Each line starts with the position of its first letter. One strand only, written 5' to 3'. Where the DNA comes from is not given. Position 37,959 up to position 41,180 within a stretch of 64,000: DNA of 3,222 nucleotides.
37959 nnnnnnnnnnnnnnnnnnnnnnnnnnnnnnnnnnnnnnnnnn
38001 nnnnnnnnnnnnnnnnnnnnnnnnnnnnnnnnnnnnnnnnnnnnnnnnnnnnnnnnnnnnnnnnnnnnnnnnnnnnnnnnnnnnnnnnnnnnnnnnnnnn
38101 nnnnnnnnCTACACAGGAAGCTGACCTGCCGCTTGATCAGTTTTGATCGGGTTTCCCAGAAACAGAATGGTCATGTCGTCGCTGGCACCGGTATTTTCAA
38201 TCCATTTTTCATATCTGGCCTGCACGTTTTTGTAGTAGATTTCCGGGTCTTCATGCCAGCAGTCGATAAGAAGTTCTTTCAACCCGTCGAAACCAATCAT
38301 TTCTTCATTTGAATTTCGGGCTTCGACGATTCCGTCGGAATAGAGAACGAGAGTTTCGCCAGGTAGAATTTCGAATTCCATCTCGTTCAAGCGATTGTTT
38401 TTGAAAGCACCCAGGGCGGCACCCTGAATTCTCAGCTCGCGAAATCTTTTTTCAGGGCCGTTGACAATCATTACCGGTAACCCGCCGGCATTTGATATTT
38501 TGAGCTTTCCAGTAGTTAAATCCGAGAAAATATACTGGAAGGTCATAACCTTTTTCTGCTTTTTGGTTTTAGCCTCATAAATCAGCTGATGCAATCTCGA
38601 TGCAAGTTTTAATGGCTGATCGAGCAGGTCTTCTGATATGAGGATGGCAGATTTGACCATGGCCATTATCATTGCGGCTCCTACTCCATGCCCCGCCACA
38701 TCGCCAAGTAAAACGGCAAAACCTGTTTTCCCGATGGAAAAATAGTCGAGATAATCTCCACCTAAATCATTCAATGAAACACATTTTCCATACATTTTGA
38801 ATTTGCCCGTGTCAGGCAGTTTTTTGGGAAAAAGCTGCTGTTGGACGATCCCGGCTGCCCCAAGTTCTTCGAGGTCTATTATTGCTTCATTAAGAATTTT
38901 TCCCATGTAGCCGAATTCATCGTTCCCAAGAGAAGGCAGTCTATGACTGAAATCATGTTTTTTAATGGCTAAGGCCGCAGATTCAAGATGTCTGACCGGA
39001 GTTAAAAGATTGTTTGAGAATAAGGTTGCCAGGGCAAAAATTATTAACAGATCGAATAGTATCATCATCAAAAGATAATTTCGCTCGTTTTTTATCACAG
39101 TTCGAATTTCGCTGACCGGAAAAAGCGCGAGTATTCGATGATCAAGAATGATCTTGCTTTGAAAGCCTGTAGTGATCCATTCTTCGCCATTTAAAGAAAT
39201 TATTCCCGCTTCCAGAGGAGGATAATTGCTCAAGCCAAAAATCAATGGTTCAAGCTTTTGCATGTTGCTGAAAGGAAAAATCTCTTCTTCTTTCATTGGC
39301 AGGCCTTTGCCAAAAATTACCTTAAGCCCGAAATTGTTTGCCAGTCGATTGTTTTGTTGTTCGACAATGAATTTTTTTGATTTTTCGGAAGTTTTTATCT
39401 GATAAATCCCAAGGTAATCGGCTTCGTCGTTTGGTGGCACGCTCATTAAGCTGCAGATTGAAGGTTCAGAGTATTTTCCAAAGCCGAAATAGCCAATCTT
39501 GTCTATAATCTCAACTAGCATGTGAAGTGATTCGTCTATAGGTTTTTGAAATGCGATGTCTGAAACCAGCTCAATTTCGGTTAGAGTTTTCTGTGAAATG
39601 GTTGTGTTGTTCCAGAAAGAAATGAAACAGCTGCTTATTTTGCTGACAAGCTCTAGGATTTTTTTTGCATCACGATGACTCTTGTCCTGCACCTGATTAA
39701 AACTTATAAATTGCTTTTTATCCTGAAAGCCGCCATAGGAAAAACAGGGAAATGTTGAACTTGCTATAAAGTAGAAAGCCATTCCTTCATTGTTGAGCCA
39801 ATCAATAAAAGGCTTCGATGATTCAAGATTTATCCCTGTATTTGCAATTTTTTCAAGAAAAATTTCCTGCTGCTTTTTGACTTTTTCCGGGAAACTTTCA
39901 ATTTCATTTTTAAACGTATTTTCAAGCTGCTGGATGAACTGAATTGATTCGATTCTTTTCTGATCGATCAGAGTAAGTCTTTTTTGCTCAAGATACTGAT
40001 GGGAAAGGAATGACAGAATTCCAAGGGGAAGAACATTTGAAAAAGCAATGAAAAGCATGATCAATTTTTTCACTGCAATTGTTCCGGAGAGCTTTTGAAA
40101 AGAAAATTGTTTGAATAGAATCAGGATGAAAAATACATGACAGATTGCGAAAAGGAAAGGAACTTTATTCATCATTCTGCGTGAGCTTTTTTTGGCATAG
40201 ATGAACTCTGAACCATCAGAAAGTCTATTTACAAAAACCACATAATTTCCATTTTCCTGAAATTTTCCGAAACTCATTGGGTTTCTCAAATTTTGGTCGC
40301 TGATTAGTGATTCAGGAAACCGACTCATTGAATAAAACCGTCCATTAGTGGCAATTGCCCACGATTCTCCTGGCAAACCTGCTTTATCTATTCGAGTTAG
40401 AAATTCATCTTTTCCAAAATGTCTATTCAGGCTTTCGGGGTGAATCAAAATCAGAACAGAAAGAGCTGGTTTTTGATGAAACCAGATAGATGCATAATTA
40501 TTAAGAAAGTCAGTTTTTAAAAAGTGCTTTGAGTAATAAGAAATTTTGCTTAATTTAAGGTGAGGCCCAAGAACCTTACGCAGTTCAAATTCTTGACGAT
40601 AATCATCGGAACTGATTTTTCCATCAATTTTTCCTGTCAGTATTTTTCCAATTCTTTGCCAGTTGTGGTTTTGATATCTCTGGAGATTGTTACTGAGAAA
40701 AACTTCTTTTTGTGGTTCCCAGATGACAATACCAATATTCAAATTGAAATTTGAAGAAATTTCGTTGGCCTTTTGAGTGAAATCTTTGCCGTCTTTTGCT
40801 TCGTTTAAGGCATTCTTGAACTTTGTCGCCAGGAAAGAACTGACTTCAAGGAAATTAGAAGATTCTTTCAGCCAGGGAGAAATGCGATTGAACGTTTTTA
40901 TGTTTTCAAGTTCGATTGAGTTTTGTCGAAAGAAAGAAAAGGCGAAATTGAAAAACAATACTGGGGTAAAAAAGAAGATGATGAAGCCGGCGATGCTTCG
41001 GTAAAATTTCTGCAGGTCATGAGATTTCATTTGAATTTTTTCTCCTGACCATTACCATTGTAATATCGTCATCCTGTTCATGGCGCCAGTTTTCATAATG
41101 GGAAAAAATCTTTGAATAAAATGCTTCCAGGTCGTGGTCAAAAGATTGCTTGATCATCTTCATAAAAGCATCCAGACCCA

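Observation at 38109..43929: Two translationally coupled paralogous sensor-HAMP-PP2C phosphatases of about 970 aa each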

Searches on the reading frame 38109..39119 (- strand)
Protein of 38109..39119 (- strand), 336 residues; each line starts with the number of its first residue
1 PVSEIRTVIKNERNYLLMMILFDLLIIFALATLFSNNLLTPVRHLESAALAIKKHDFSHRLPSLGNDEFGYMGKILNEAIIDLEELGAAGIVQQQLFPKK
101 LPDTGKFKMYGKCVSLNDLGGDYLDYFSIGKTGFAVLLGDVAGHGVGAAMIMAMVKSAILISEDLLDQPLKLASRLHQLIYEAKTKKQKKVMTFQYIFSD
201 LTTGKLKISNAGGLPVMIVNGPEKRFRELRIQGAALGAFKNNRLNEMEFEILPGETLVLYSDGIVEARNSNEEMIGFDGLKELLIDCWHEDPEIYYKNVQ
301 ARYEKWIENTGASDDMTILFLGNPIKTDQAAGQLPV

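Call 36: search_solved_structures(query=window:38109-39119:-, show_alignments=2, max_evalue=0.001)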
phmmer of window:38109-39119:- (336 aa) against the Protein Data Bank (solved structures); distinct sequences matched with E-value up to 0.001: 4.
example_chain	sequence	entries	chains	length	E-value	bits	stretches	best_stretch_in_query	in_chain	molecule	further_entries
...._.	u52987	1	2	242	1.7e-08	36.9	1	121-271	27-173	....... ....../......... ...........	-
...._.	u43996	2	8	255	3e-08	36.1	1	112-267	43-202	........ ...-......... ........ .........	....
3eq2_A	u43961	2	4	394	7.6e-08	34.8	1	110-267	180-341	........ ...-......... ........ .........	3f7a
3ke6_A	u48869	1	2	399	4.6e-07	32.2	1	119-267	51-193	Protein Rv1364c/MT1410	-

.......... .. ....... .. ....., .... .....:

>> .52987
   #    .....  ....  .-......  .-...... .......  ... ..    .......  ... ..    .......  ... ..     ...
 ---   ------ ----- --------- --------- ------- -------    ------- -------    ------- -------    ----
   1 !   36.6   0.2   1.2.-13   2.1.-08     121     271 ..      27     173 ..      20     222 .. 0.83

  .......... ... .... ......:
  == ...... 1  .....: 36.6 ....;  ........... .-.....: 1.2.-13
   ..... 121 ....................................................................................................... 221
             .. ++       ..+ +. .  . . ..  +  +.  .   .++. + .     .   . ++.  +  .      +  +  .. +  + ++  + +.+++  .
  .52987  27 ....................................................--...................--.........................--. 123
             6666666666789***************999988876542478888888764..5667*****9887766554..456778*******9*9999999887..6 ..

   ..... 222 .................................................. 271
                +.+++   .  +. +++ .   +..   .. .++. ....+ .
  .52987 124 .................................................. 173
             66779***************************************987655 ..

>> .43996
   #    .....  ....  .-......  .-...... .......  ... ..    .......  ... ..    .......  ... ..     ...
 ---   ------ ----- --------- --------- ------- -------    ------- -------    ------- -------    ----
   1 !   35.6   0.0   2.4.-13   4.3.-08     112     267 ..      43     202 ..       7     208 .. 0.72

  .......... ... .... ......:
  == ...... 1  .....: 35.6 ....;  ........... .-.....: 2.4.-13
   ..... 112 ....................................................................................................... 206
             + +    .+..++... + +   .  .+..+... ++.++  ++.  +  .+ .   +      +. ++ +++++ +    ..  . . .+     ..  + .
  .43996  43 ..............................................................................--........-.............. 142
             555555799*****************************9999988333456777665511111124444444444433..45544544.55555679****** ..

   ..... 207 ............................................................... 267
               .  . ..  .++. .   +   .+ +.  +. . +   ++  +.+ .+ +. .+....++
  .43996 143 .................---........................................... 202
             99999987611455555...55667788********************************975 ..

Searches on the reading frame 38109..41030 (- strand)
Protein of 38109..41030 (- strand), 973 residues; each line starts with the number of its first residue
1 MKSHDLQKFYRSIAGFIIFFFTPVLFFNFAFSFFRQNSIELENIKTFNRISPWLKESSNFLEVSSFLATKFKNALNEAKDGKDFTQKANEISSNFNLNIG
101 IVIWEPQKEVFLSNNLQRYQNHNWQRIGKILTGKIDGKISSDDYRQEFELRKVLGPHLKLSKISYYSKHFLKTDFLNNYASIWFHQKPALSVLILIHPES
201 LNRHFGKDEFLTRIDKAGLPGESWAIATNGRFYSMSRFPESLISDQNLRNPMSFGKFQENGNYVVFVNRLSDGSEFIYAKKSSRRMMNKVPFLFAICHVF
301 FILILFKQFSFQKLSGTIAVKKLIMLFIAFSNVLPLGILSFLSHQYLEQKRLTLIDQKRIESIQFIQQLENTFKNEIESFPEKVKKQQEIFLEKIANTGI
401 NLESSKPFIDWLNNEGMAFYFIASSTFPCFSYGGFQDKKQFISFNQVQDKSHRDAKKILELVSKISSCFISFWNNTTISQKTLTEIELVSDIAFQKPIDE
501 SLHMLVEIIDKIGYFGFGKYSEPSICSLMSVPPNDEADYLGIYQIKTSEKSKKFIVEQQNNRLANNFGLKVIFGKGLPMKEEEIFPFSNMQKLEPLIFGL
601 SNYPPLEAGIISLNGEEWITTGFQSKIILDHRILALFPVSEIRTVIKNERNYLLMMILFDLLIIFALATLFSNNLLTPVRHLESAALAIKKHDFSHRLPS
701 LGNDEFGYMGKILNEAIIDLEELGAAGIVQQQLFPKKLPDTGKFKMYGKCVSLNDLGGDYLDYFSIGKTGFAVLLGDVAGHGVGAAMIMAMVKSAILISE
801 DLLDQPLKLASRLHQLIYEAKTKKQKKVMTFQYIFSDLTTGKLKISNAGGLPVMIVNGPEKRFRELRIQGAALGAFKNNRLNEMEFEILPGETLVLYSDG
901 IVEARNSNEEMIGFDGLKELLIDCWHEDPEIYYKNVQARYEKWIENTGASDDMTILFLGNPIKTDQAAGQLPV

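Call 7: search_protein_families(library=pfam, proteins=[window:38109-41030:-], max_evalue=0.1)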
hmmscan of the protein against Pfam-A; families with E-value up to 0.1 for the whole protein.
window:38109-41030:- (973 aa): 2 families
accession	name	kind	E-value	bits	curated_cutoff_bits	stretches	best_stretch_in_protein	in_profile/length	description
PF07228.17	SpoIIE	-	4.7e-35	121.7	25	1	769-958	3-189/192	Stage II sporulation protein E (SpoIIE)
PF00672.30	HAMP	-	1.5e-06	28.9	25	1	670-717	1-48/53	HAMP domain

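Call 11: find_homologous_proteins(query=window:38109-41030:-)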
Query window:38109-41030:- (973 aa): 10 proteins with E <= 0.001 among 8000 candidates.
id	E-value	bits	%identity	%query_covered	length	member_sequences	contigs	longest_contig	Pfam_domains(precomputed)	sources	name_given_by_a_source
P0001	0.0e+0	2192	100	100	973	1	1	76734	PF00672.31,PF07228.18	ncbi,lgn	ncbi:MAG: SpoIIE family protein phosphatase [Candidatus Rifleibacteriota bacterium]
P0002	1.8e-271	921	44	98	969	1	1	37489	PF07228.18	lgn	-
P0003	1.7e-268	912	44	98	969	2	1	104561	PF07228.18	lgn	-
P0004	9.7e-197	674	37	98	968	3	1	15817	PF00672.31,PF07228.18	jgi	-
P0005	7.6e-151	522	32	97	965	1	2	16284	PF00672.31,PF07228.18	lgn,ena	-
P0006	1.8e-103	365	27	86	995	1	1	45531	PF00672.31,PF07228.18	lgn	-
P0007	4.5e-20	89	29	25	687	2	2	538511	PF07228.18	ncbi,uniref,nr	ncbi:SpoIIE family protein phosphatase [Litoribacter ruber]|uniref:SpoIIE family protein phosphatase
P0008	1.7e-16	78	31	24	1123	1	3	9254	PF07495.20,PF23748.2,PF07494.18,PF07228.18,PF08450.19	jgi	-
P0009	1.4e-14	71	26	24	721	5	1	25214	PF00672.31,PF17201.11,PF02743.25,PF22673.3,PF07228.18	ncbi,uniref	ncbi:SpoIIE family protein phosphatase [Microcoleus sp.]|uniref:SpoIIE family protein phosphatase n=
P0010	4.3e-4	37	23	24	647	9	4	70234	PF07228.18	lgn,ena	-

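Call 14: find_encoding_contigs(protein=P0003, flank=10000, max_places=3)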
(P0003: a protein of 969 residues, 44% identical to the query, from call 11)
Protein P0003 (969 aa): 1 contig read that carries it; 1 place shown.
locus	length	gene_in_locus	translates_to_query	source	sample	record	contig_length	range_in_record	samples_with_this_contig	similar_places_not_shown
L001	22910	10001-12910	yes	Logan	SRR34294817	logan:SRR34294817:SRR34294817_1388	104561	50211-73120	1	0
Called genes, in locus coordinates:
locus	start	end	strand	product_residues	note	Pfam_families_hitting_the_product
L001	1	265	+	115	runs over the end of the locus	PF01740:STAS (weak)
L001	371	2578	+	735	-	-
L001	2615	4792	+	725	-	PF13646:HEAT_2 (faint)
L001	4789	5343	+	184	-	-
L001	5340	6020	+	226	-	-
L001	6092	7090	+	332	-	-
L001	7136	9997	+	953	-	PF00672:HAMP, PF07228:SpoIIE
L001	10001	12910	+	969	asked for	PF07228:SpoIIE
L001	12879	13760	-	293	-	-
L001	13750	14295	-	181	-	PF04542:Sigma70_r2, PF08281:Sigma70_r4_2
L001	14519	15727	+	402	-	PF25954:Beta-barrel_RND_2, PF25989:YknX_C (weak)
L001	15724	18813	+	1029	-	PF00873:ACR_tran, PF03176:MMPL (weak)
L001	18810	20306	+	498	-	PF02321:OEP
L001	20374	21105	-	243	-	PF13240:Zn_Ribbon_1 (faint)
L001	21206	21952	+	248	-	-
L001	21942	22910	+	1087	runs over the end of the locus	-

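Call 15: find_encoding_contigs(protein=P0002, flank=10000, max_places=3)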
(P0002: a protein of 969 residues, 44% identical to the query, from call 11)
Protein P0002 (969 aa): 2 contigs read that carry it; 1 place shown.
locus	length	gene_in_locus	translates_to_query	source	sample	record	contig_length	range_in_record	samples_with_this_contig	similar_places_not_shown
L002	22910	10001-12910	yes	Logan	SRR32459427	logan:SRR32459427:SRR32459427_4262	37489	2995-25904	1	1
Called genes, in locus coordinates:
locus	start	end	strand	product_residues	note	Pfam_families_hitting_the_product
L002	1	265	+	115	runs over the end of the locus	PF01740:STAS (weak)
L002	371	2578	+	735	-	-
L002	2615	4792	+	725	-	PF13646:HEAT_2 (faint)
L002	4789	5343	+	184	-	-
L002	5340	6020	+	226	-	-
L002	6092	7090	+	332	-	-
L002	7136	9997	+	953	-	PF00672:HAMP, PF07228:SpoIIE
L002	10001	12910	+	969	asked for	PF07228:SpoIIE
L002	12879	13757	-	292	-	-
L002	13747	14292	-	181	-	PF04542:Sigma70_r2, PF08281:Sigma70_r4_2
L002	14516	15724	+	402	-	PF25954:Beta-barrel_RND_2, PF25989:YknX_C (weak)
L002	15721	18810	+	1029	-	PF00873:ACR_tran, PF03176:MMPL (faint)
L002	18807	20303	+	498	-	PF02321:OEP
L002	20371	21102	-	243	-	-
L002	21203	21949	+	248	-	-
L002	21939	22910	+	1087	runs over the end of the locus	-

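Call 16: find_encoding_contigs(protein=P0004, flank=10000, max_places=2)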
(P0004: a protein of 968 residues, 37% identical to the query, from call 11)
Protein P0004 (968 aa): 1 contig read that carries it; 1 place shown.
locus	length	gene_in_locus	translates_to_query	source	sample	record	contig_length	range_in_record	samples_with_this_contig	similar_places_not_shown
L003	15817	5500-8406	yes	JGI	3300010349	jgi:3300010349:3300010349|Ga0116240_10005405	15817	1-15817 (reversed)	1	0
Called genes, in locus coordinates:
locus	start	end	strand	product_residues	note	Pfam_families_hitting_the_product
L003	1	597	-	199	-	?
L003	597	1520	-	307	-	PF02603:Hpr_kinase_N, PF27840:ScmC (faint), PF07475:Hpr_kinase_C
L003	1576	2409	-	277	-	PF01790:LGT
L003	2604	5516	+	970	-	PF00672:HAMP (weak), PF07228:SpoIIE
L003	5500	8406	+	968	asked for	PF00672:HAMP (weak), PF07228:SpoIIE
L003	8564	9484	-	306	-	-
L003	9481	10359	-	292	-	-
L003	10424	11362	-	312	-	-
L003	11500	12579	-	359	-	PF09985:Glucodextran_C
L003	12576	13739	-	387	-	PF13620:CarboxypepD_reg (faint)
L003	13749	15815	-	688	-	?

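Call 17: find_encoding_contigs(protein=P0005, flank=10000, max_places=2)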
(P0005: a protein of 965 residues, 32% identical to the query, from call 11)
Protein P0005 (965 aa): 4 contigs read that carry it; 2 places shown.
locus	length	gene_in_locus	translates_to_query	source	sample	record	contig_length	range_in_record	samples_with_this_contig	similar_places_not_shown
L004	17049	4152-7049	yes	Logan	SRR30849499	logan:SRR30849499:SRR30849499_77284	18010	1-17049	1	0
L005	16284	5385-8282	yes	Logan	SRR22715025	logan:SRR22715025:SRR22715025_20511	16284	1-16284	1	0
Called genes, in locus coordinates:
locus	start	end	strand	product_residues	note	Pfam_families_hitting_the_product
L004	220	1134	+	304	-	-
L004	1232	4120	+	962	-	PF00672:HAMP (weak), PF07228:SpoIIE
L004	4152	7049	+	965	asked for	PF00672:HAMP, PF07228:SpoIIE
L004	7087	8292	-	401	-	PF00027:cNMP_binding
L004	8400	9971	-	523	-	PF02321:OEP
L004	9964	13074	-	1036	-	PF00873:ACR_tran, PF03176:MMPL (faint)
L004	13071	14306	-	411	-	PF25917:BSH_RND (weak), PF25973:BSH_CzcB (weak), PF25954:Beta-barrel_RND_2, PF25989:YknX_C (weak)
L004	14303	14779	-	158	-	PF22381:Staph_reg_Sar_Rot (weak), PF12802:MarR_2, PF01047:MarR, PF13601:HTH_34 (faint)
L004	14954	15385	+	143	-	-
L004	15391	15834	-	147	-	PF12713:DUF3806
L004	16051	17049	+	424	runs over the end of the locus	PF00871:Acetate_kinase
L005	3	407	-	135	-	?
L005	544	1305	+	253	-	PF14451:Ub-Mut7C, PF01927:Mut7-C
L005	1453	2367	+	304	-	-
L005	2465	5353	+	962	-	PF00672:HAMP (weak), PF07228:SpoIIE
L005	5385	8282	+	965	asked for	PF00672:HAMP, PF07228:SpoIIE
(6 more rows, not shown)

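Call 18: find_encoding_contigs(protein=P0006, flank=10000, max_places=2)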
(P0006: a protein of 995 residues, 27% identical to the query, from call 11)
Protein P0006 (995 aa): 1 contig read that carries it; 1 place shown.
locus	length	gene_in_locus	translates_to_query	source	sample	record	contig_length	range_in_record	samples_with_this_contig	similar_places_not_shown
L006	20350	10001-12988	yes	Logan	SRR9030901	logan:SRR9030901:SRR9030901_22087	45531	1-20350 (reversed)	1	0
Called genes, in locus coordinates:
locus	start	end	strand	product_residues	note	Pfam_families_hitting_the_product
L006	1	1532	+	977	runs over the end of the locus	PF00672:HAMP, PF07228:SpoIIE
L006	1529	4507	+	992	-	PF00672:HAMP, PF07228:SpoIIE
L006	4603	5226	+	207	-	PF01726:LexA_DNA_bind, PF00717:Peptidase_S24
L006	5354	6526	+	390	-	PF00817:IMS, PF11798:IMS_HHH (weak), PF21999:IMS_HHH_1 (weak), PF11799:IMS_C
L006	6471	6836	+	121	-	-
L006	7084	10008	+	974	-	PF00672:HAMP, PF07228:SpoIIE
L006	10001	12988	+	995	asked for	PF00672:HAMP (weak), PF07228:SpoIIE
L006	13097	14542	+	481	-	PF16697:Yop-YscD_cpl (weak), PF00498:FHA, PF01590:GAF (weak), PF13185:GAF_2, PF13492:GAF_3 (weak), PF00990:GGDEF, PF24898:GGDEF_GdpP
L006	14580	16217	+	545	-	PF10087:DUF2325 (weak)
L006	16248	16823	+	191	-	PF04542:Sigma70_r2, PF08281:Sigma70_r4_2, PF04545:Sigma70_r4 (weak)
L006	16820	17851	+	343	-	-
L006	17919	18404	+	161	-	-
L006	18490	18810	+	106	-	PF00085:Thioredoxin, PF08534:Redoxin (faint), PF13728:TraF, PF13098:Thioredoxin_2 (weak)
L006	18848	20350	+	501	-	?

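Call 92: search_protein_families(library=ncbifam, proteins=[window:38109-41030:-], max_evalue=0.001)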
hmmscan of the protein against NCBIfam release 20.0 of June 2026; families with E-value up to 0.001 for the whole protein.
window:38109-41030:- (973 aa): 7 families
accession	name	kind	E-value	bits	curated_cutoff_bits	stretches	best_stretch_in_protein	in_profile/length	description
NF045505.1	RR_RssB_Pseudo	equivalog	4.2e-10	39.2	700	1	722-904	154-341/394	two-component system response regulator RssB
NF038263.1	prot_phos_SiaA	equivalog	1.7e-08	33.5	700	1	653-713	312-372/658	biofilm regulation protein phosphatase SiaA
NF007896.0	PRK10600.1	equivalog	5.2e-05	22.1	578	1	654-722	158-225/598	nitrate/nitrite two-component system sensor histidine kinase NarX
NF040691.1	MtrAB_MtrB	equivalog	0.00019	20.6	450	1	626-716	163-253/507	MtrAB system histidine kinase MtrB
NF033092.0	HK_WalK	equivalog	0.00035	19.3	725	1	646-721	172-247/594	cell wall metabolism sensor histidine kinase WalK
TIGR02865.1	spore_II_E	equivalog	0.00056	18.1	490.8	1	756-956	566-759/764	stage II sporulation protein E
NF012163.2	BaeS_SmeS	equivalog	0.00062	18.8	500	0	647-716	160-229/457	sensor histidine kinase efflux regulator BaeS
